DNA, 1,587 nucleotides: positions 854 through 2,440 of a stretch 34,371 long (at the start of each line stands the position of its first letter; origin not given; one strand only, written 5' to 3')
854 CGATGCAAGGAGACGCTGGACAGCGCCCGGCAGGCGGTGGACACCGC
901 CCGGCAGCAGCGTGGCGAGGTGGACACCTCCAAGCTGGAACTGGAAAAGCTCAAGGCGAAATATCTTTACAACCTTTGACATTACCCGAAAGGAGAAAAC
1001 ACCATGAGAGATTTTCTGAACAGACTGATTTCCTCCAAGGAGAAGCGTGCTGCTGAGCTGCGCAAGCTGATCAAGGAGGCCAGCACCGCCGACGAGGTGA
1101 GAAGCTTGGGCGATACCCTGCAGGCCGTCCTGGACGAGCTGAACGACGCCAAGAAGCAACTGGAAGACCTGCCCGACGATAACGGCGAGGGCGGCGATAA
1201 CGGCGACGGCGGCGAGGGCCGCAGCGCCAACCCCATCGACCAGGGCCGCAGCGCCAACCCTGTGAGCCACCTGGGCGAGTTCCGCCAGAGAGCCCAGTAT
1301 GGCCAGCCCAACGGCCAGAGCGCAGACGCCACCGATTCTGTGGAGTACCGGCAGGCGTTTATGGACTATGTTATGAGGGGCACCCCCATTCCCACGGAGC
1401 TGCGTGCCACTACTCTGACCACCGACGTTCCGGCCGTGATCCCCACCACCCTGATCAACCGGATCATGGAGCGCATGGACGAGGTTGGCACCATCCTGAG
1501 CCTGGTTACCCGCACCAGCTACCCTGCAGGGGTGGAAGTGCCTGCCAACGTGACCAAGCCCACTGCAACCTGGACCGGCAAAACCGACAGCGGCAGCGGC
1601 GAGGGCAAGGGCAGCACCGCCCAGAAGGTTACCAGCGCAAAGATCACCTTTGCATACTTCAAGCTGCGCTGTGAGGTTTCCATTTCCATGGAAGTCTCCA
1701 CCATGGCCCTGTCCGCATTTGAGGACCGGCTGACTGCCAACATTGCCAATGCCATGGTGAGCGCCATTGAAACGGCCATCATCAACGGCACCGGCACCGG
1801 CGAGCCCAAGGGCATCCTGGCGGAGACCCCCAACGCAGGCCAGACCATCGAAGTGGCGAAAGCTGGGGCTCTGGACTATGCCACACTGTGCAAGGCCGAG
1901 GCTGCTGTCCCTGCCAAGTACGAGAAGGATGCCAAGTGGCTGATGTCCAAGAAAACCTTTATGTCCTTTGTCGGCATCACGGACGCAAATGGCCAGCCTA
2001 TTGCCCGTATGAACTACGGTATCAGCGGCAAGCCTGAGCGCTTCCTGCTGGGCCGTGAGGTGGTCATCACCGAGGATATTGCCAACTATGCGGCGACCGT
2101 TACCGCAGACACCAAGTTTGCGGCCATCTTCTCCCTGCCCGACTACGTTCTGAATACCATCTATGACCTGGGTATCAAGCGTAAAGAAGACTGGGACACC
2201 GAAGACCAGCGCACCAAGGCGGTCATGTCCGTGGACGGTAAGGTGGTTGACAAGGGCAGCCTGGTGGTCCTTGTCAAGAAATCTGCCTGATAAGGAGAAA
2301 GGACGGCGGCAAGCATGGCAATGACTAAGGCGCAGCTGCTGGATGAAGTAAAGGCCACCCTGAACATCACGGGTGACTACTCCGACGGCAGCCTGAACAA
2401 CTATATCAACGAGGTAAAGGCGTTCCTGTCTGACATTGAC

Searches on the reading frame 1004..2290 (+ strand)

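Call 66: search_protein_families(library=pfam, proteins=[window:1004-2290:+], max_evalue=0.001)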
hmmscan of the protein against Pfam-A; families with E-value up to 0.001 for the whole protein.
window:1004-2290:+ (428 aa): 1 family
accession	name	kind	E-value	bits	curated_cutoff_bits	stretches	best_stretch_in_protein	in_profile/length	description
PF05065.19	Phage_capsid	-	1.1e-40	140.2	24.2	1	145-424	4-279/280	Phage capsid family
